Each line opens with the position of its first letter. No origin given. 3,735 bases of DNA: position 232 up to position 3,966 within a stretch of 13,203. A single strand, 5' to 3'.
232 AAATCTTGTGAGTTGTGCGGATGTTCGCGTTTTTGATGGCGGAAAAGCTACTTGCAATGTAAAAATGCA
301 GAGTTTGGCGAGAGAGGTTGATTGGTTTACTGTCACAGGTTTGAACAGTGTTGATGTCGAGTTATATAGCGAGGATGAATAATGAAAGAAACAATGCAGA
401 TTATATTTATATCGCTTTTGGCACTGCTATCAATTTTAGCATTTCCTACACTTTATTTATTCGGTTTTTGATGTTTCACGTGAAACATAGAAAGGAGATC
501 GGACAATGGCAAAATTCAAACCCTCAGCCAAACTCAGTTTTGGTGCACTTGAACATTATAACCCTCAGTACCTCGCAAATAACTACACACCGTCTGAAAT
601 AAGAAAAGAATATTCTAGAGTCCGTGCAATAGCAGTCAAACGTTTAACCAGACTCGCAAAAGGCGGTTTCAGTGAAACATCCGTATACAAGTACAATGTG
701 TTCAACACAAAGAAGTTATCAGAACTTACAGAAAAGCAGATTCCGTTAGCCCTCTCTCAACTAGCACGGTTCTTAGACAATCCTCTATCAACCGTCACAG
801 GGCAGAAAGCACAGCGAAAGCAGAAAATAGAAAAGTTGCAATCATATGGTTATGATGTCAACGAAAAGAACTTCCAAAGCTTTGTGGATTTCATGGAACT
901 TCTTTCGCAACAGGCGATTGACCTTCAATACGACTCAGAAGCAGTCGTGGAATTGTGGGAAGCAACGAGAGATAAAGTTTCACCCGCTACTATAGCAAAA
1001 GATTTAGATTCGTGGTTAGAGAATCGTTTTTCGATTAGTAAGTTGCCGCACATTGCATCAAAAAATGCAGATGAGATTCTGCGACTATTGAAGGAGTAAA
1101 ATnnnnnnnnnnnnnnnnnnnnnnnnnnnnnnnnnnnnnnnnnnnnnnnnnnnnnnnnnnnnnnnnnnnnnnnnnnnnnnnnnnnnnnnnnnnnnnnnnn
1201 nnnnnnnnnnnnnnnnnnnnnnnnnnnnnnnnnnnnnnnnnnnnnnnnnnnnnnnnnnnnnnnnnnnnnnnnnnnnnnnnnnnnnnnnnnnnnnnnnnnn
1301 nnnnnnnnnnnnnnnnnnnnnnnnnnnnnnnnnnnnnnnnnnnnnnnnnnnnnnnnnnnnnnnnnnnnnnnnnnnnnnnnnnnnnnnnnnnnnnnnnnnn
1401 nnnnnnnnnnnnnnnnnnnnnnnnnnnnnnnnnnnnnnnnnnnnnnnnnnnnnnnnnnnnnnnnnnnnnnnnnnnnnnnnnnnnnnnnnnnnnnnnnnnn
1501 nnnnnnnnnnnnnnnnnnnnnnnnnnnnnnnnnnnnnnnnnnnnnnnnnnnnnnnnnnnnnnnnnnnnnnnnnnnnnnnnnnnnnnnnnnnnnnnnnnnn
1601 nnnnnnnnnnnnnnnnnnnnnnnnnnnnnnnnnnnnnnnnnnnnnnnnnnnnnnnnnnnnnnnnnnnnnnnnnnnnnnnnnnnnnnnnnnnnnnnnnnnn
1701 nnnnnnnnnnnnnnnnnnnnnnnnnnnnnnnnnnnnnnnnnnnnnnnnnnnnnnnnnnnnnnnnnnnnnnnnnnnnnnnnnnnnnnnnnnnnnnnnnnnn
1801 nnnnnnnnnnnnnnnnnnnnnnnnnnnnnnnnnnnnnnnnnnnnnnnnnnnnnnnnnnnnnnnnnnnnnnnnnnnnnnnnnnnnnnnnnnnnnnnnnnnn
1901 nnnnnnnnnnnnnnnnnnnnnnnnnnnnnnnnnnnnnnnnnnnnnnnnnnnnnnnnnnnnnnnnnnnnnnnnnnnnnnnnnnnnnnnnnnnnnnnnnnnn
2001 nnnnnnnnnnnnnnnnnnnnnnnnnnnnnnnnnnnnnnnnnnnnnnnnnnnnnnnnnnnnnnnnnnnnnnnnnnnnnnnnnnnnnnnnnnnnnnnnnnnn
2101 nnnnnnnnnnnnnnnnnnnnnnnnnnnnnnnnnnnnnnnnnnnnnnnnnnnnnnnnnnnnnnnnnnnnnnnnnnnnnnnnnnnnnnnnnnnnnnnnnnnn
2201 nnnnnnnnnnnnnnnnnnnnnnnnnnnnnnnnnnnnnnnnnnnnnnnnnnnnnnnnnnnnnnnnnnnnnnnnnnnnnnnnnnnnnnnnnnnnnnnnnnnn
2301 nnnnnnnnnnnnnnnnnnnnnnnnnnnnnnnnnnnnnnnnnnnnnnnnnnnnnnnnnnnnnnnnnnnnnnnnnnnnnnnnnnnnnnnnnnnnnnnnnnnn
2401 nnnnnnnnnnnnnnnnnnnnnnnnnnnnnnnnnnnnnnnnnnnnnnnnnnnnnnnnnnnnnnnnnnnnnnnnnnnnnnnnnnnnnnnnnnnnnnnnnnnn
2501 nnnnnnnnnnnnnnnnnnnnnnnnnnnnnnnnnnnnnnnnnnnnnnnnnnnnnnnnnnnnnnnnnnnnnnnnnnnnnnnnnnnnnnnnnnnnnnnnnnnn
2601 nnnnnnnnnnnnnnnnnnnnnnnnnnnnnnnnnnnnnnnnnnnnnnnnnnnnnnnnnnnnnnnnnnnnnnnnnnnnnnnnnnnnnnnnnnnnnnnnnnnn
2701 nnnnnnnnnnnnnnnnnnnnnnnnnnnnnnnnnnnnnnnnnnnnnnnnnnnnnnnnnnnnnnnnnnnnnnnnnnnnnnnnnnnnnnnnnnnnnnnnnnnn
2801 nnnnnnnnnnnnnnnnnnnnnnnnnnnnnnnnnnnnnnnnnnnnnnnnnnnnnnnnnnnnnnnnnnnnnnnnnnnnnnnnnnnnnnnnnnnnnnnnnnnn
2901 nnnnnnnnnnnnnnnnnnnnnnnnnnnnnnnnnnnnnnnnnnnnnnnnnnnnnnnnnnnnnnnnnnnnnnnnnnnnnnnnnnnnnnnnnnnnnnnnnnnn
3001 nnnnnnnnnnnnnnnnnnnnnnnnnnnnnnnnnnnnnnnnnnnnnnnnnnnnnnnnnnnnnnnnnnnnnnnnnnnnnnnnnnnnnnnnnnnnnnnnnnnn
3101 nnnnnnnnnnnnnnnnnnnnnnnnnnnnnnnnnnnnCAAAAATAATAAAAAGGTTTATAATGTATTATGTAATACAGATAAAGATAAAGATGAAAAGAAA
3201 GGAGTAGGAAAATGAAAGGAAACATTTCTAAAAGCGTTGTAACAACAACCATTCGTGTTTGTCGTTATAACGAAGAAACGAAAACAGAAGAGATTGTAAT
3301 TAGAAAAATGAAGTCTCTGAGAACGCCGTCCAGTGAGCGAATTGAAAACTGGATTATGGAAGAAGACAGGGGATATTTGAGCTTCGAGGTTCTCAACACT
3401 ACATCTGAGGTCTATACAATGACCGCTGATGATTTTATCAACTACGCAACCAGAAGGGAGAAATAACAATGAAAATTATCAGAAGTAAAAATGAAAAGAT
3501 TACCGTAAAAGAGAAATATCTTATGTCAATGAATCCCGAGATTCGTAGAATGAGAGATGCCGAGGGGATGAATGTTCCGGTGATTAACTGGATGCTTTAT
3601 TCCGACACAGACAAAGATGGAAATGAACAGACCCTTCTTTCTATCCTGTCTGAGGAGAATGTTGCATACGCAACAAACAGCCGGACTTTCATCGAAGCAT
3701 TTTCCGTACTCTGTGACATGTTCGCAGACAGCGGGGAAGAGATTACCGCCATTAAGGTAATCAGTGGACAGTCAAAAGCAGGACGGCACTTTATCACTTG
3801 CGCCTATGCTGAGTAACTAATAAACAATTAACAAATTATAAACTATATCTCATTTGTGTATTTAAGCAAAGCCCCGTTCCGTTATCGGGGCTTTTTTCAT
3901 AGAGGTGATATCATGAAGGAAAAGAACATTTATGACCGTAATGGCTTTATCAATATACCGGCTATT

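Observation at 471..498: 28-nt palindrome-plus-RBS module duplicated in inverted orientation near both genome ends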

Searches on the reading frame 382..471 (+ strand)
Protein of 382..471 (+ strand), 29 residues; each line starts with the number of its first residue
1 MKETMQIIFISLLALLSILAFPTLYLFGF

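Call 11: search_protein_families(library=pfam, proteins=[window:382-471:+], max_evalue=0.1)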
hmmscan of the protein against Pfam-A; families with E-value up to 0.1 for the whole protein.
window:382-471:+ (29 aa): 0 families

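Call 12: search_protein_families(library=phrogs, proteins=[window:382-471:+], max_evalue=0.1)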
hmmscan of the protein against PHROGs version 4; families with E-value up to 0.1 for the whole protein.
window:382-471:+ (29 aa): 0 families

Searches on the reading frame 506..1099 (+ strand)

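Call 11: search_protein_families(library=pfam, proteins=[window:506-1099:+], max_evalue=0.1)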
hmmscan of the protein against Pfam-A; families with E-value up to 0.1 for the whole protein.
window:506-1099:+ (197 aa): 1 family
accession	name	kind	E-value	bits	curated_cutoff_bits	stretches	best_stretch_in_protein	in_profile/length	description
PF07958.16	DUF1688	-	0.024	13.8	25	1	26-131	112-214/420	Protein of unknown function (DUF1688)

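Call 12: search_protein_families(library=phrogs, proteins=[window:506-1099:+], max_evalue=0.1)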
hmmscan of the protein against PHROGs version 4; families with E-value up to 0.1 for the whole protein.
window:506-1099:+ (197 aa): 5 families
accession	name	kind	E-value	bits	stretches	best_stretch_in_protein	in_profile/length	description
phrog_33976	-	unknown function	0.00041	21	1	23-101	229-301/307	-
phrog_34500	-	unknown function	0.0067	17.2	1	116-147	64-95/174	-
phrog_20385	-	tail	0.021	14.6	1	117-146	65-94/552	minor tail protein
phrog_245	-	transcription regulation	0.031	14.8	1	64-118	179-235/319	anti-repressor Ant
phrog_35718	-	unknown function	0.065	14.5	0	23-45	45-67/73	-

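Call 56: search_protein_families(library=ncbifam, proteins=[window:506-1099:+], max_evalue=0.05)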
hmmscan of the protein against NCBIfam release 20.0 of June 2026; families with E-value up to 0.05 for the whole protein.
window:506-1099:+ (197 aa): 2 families
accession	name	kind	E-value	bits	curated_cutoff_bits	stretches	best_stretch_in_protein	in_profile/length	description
NF010258.0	PRK13704.1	subfamily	0.025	13.8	243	1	96-181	111-196/239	plasmid SOS inhibition protein A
NF046046.1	Mbov_0729_Cterm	subfamily_domain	0.034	14.8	60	1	84-160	22-101/105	Mbov_0729 family lipopotein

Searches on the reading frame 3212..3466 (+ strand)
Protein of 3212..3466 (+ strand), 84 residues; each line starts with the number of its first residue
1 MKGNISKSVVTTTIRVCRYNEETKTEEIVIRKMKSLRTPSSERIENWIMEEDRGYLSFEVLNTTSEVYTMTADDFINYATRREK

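Call 11: search_protein_families(library=pfam, proteins=[window:3212-3466:+], max_evalue=0.1)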
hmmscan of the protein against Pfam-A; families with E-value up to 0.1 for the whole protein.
window:3212-3466:+ (84 aa): 0 families

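Call 12: search_protein_families(library=phrogs, proteins=[window:3212-3466:+], max_evalue=0.1)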
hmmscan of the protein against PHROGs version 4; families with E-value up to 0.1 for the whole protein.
window:3212-3466:+ (84 aa): 1 family
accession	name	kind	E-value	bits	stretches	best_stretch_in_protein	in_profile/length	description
phrog_6370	-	DNA, RNA and nucleotide metabolism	0.048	14.9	0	1-83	1-85/101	dsDNA binding protein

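Call 56: search_protein_families(library=ncbifam, proteins=[window:3212-3466:+], max_evalue=0.05)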
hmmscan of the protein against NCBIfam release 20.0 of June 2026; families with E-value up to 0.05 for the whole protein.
window:3212-3466:+ (84 aa): 0 families

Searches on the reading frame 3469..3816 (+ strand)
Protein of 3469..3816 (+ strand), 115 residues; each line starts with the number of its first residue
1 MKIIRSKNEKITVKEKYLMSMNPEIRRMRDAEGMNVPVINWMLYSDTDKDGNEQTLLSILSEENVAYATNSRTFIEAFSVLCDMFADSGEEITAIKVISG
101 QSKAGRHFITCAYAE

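Call 11: search_protein_families(library=pfam, proteins=[window:3469-3816:+], max_evalue=0.1)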
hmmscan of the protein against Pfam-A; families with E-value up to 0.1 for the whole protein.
window:3469-3816:+ (115 aa): 1 family
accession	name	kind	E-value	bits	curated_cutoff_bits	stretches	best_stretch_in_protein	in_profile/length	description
PF17427.7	Phi29_Phage_SSB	-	1.9e-07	31.7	25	1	34-110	42-119/123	Phage Single-stranded DNA-binding protein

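Call 12: search_protein_families(library=phrogs, proteins=[window:3469-3816:+], max_evalue=0.1)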
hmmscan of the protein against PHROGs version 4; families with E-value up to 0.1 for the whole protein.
window:3469-3816:+ (115 aa): 2 families
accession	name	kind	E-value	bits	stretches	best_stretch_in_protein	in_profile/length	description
phrog_14995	-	DNA, RNA and nucleotide metabolism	0.00037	21.8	1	40-110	47-117/122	single strand DNA binding protein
phrog_6243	-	DNA, RNA and nucleotide metabolism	0.04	14.7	1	19-108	62-157/166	single strand DNA binding protein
